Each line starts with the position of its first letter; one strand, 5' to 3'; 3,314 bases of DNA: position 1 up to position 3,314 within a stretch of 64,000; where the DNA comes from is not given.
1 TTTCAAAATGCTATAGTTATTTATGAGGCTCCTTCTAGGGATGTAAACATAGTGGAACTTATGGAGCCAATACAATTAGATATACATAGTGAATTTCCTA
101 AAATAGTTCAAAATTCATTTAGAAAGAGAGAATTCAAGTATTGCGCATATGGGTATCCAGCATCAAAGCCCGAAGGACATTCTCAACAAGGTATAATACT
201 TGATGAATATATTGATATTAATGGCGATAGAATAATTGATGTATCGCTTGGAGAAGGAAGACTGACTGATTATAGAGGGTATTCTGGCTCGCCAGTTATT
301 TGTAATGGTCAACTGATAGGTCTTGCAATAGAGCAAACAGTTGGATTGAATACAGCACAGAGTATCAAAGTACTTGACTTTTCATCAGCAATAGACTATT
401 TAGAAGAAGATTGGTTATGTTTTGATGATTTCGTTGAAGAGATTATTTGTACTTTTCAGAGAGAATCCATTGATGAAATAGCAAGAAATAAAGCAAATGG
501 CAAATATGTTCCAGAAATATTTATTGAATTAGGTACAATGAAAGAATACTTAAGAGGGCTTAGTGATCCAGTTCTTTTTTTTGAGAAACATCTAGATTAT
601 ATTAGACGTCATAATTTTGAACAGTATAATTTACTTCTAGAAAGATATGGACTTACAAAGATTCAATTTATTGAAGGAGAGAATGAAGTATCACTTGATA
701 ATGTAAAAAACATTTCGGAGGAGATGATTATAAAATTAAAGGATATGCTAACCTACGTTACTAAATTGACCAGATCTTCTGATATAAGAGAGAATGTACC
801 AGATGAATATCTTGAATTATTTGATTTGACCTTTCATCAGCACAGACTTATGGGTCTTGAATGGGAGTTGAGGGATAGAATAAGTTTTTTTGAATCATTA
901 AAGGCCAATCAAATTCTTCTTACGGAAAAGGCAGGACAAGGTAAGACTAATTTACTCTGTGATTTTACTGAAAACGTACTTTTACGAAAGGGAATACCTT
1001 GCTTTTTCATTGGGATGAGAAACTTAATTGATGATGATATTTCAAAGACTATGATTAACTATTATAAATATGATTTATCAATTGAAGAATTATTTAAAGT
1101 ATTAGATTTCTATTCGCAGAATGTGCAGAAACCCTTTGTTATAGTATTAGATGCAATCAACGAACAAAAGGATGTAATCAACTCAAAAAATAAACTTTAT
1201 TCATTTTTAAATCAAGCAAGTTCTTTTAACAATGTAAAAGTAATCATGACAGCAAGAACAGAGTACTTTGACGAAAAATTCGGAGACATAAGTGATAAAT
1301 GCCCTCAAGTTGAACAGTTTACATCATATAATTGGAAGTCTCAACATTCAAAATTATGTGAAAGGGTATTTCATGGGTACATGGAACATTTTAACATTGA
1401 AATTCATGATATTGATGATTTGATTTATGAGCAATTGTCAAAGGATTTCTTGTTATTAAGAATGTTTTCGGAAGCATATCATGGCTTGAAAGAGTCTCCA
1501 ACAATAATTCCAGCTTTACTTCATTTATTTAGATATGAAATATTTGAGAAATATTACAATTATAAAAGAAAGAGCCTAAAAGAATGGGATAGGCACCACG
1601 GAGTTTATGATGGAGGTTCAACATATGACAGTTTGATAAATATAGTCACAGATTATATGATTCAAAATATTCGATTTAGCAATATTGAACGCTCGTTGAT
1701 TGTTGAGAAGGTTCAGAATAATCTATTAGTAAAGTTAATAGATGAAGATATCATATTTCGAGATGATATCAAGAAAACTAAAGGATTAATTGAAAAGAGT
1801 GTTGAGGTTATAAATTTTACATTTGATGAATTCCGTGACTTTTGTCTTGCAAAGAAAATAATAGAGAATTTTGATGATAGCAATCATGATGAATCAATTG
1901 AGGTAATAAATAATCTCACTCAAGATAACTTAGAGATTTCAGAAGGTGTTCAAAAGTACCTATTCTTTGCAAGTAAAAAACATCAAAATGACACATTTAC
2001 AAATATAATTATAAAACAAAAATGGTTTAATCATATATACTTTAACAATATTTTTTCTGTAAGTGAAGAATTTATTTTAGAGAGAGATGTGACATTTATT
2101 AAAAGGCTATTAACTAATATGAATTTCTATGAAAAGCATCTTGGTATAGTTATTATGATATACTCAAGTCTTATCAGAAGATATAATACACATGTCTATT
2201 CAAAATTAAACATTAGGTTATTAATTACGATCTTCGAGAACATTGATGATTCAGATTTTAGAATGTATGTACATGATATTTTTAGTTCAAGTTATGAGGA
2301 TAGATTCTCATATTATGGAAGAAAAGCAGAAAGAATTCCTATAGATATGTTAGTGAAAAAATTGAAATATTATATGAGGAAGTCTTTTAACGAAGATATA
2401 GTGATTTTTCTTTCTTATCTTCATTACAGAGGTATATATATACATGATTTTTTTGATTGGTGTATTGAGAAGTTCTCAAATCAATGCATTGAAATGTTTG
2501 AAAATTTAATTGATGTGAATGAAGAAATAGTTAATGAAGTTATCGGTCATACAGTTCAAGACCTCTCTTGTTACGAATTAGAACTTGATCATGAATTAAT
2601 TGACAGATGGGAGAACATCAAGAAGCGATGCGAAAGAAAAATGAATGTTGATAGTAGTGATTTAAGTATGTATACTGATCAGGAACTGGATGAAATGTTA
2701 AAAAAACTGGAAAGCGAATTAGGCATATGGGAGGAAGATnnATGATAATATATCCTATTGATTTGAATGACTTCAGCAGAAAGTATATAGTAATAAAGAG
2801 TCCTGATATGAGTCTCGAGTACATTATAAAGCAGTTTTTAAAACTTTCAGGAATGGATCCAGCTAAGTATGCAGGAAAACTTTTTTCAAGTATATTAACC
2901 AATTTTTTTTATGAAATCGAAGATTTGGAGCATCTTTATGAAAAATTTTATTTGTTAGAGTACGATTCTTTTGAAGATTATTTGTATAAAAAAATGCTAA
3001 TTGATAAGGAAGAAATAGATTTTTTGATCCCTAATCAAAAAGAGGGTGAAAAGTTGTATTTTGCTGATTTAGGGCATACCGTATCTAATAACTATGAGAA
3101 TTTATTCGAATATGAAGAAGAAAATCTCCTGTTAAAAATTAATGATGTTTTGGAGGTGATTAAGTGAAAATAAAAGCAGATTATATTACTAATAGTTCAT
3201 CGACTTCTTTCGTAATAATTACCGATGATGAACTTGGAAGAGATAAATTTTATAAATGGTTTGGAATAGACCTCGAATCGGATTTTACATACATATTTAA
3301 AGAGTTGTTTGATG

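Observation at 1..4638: Four-gene, translationally coupled module: protease-STAND NTPase, two small acidic proteins and a radical SAM/SPASM enzyme (candidate uncharacterised defence system)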

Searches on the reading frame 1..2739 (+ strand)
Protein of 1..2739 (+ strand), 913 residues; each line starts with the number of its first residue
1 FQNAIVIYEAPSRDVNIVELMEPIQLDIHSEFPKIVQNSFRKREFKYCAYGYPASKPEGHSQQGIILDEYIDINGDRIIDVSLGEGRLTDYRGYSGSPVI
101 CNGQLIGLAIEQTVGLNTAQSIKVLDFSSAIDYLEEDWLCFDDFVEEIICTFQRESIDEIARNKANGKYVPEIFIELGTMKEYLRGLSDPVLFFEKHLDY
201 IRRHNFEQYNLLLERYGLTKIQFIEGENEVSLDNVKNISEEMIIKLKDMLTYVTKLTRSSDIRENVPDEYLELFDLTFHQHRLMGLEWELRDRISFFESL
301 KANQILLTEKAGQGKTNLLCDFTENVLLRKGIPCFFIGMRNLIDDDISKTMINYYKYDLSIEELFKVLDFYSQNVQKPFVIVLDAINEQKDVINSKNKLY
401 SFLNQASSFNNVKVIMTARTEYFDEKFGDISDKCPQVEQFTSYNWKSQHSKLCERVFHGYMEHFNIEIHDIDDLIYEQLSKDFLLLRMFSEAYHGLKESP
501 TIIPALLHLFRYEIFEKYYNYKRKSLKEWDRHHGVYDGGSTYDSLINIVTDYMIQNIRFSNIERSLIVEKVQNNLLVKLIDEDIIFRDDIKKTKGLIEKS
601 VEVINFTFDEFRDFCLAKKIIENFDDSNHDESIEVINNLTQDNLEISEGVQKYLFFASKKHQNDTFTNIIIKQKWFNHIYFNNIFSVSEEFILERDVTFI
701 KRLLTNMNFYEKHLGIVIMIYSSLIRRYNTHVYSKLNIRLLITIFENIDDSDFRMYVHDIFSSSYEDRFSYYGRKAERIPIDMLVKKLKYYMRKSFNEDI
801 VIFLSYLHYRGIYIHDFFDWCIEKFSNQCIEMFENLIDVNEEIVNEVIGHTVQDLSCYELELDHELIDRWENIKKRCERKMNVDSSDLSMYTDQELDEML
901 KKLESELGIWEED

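Call 3: search_protein_families(library=pfam, proteins=[window:1-2739:+], max_evalue=0.1)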
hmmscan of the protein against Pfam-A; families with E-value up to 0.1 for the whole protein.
window:1-2739:+ (913 aa): 2 families
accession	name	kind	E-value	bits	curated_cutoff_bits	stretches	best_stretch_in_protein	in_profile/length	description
PF20720.3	nSTAND3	-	0.0024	18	27.2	1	303-437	18-128/155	Novel STAND NTPase 3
PF24883.2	NPHP3_N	-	0.0052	17.4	24.8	1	357-419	105-164/164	Nephrocystin 3, N-terminal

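Call 4: search_protein_families(library=padloc, proteins=[window:1-2739:+], max_evalue=0.1)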
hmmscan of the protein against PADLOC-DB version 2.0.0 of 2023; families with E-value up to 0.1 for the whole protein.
window:1-2739:+ (913 aa): 8 families
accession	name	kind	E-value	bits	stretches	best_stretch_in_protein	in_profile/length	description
PDLC02164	Avs2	-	2.9e-24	83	1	225-731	265-773/1504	-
PDLC02161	Avs2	-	3.5e-15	52.8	1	234-435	273-475/1499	-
PDLC02165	Avs2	-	2.8e-13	46.6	1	247-629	153-529/1375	-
PDLC02163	Avs2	-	6.5e-12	41.9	1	288-628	399-729/1576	-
PDLC02162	Avs2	-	6.8e-11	38.9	1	201-747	239-761/1379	-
PDLC02166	Avs2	-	7.2e-09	31.6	1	272-423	311-457/1498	-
PDLC03671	Control_protein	-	0.0091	14.2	0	632-677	21-67/84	control protein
PDLC03665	Control_protein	-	0.017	13.4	1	219-252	37-71/77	control protein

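Call 5: search_protein_families(library=ncbifam, proteins=[window:1-2739:+], max_evalue=0.1)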
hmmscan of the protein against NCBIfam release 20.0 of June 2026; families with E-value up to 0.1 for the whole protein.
window:1-2739:+ (913 aa): 2 families
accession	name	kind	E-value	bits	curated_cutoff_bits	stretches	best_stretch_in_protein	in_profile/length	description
NF041813.1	Avs2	equivalog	2.1e-19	69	1000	1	224-632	81-491/1317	AVAST type 2 anti-phage system protein Avs2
NF041810.1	Avs1b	equivalog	0.00093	16.4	1500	1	38-116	91-174/1931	AVAST type 1 anti-phage system protease Avs1b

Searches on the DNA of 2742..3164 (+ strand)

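Call 119: search_dna_similar(query=L083:5353-9801:+, collection=ecoli_genomes, mode=near, max_rows=8)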
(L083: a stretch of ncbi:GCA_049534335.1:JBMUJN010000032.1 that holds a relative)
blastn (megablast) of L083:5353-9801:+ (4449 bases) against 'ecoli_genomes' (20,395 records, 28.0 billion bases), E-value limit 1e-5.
No match.
